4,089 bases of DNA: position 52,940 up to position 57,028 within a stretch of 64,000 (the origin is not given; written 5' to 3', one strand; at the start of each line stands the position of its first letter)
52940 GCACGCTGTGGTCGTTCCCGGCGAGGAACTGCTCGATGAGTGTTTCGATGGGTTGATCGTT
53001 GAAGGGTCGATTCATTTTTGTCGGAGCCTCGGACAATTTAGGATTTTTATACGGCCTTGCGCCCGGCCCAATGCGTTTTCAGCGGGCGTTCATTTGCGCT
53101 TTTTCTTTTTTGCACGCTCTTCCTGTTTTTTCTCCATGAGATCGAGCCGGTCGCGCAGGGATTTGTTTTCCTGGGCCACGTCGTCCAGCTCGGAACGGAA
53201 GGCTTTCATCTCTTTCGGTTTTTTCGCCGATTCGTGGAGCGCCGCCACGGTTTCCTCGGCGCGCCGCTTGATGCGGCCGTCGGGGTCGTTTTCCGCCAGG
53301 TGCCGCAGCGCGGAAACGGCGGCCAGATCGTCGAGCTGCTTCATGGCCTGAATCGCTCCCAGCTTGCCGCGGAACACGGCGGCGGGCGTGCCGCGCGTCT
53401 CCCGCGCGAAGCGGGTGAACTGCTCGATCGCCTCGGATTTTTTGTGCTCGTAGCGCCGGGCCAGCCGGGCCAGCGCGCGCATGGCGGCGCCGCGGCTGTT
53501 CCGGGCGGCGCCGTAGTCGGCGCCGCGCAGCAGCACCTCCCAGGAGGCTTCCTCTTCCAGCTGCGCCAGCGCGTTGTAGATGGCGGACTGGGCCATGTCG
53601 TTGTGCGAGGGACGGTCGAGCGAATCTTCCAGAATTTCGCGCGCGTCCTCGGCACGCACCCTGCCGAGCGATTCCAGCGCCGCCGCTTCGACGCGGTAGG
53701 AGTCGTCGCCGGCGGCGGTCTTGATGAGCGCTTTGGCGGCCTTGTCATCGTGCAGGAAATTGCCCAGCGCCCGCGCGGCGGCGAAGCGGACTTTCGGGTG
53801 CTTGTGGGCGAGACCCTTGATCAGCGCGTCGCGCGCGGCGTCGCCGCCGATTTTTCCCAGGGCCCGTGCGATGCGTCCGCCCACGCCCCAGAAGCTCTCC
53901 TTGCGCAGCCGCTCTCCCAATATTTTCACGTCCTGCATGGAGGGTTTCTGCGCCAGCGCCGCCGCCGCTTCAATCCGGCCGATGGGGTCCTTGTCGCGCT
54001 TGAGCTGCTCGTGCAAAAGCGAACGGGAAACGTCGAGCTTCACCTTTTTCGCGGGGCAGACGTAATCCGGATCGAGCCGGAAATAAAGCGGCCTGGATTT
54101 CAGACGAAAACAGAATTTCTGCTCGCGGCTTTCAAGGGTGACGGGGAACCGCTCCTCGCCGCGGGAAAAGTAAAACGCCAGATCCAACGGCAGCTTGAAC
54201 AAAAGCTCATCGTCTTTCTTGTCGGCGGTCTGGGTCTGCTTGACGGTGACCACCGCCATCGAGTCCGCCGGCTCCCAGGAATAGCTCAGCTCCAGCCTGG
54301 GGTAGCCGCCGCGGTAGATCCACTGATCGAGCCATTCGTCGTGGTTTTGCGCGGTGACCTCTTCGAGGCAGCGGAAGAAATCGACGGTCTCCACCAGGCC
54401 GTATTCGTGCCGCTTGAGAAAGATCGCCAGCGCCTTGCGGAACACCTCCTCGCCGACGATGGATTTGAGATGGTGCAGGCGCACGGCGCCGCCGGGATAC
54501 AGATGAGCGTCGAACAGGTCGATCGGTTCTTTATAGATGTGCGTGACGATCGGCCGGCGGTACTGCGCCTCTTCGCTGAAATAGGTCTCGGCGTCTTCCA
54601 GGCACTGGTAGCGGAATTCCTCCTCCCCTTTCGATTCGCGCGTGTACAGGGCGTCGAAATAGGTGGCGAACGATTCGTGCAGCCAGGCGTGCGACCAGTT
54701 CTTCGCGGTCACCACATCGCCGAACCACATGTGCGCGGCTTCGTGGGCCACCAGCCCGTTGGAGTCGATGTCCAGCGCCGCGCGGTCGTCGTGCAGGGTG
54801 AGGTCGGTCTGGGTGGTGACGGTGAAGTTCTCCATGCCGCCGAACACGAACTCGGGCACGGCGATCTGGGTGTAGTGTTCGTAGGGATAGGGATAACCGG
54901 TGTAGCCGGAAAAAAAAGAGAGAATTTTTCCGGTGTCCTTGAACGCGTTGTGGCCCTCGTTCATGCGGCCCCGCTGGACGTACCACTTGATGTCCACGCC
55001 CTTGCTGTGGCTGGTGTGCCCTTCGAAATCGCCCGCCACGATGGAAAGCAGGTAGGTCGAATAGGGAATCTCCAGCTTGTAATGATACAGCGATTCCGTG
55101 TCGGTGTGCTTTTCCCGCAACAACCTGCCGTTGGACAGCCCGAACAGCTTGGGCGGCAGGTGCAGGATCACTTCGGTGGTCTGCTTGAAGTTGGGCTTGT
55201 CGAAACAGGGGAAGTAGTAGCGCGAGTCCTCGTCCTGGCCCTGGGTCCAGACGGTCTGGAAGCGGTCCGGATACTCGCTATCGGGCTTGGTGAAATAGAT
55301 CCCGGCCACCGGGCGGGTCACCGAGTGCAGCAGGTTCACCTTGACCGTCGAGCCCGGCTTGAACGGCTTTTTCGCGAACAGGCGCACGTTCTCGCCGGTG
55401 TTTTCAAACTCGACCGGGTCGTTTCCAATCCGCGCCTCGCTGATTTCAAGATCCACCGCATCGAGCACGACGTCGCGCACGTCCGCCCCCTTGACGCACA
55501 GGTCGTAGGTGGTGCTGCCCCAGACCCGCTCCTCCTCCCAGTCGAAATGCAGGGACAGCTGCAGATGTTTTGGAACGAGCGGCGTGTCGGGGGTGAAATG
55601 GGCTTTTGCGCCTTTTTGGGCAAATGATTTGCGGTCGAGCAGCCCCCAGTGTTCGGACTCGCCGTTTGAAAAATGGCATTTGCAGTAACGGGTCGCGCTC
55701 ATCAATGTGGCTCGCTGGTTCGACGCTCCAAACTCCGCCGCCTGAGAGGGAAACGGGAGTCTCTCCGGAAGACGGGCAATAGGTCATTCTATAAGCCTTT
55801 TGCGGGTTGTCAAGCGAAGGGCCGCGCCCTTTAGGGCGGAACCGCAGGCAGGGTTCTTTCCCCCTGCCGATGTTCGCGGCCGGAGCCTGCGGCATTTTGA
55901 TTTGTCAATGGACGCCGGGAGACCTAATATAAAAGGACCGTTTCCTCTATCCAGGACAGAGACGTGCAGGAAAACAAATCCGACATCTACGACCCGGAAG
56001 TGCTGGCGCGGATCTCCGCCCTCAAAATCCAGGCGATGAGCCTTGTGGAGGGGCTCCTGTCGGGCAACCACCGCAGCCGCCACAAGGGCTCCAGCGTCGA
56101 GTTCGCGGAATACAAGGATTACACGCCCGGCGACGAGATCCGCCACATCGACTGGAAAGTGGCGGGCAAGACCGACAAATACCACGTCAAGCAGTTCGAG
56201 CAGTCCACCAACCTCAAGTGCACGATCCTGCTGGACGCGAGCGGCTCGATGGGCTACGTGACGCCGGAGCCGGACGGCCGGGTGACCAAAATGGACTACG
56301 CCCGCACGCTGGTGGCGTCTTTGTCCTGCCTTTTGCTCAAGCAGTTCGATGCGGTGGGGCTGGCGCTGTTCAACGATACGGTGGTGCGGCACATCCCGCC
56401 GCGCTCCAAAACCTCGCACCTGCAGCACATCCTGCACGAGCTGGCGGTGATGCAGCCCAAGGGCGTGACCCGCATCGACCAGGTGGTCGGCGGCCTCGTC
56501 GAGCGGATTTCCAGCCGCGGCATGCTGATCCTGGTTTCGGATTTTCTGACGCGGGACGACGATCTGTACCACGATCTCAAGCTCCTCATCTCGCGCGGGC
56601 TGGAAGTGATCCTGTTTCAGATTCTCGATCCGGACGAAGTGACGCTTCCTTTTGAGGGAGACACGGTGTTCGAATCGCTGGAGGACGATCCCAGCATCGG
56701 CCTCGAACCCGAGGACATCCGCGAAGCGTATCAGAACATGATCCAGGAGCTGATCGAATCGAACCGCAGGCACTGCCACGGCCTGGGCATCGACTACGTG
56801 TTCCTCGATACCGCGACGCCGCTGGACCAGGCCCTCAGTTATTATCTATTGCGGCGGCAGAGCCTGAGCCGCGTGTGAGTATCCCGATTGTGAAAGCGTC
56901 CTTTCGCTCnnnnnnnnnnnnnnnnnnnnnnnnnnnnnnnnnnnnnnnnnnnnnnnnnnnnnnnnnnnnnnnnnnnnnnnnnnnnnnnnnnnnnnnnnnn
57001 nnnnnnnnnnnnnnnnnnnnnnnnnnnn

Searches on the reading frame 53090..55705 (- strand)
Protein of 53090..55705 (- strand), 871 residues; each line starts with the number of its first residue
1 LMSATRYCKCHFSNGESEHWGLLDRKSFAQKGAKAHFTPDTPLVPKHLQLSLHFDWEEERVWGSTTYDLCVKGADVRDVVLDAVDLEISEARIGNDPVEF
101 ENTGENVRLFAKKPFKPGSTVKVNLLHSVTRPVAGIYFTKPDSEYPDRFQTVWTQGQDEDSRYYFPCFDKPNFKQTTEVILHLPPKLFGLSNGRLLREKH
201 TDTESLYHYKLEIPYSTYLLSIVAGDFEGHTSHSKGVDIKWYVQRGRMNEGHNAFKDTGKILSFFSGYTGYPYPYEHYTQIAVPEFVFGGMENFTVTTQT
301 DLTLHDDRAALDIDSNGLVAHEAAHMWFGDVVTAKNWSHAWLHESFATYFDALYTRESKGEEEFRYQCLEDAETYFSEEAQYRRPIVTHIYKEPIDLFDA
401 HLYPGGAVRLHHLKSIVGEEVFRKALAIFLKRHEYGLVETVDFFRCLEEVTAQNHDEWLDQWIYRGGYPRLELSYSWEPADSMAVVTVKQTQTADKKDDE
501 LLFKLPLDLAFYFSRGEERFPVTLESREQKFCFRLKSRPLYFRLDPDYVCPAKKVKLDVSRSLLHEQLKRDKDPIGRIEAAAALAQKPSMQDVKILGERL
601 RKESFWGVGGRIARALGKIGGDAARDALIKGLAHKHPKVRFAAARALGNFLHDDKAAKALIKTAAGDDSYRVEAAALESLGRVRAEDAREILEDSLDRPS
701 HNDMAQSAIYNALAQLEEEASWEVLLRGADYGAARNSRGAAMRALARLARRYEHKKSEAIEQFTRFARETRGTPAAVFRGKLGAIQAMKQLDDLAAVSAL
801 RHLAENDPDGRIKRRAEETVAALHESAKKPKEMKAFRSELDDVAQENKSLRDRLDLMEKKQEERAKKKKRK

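Call 79: search_protein_families(library=pfam, proteins=[window:53090-55705:-], max_evalue=0.00001)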
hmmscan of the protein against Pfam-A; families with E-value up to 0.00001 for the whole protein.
window:53090-55705:- (871 aa): 3 families
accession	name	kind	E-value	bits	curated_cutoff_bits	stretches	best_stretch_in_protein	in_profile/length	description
PF01433.26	Peptidase_M1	-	1.5e-45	155.9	27.7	1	255-462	3-218/218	Peptidase family M1 domain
PF13646.12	HEAT_2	-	1e-23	83.8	27.7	2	626-710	2-85/88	HEAT repeats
PF17900.6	Peptidase_M1_N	-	2.8e-21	76.9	25.8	1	44-219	1-186/186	Peptidase M1 N-terminal domain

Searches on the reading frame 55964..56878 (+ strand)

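Call 79: search_protein_families(library=pfam, proteins=[window:55964-56878:+], max_evalue=0.00001)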
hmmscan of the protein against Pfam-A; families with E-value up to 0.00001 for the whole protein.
window:55964-56878:+ (304 aa): 2 families
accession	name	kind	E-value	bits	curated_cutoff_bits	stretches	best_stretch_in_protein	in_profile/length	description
PF01882.25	DUF58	-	9.2e-44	149.7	23.4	1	49-261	1-211/216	Protein of unknown function DUF58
PF13519.12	VWA_2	-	1.2e-08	36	27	1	88-193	3-105/107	von Willebrand factor type A domain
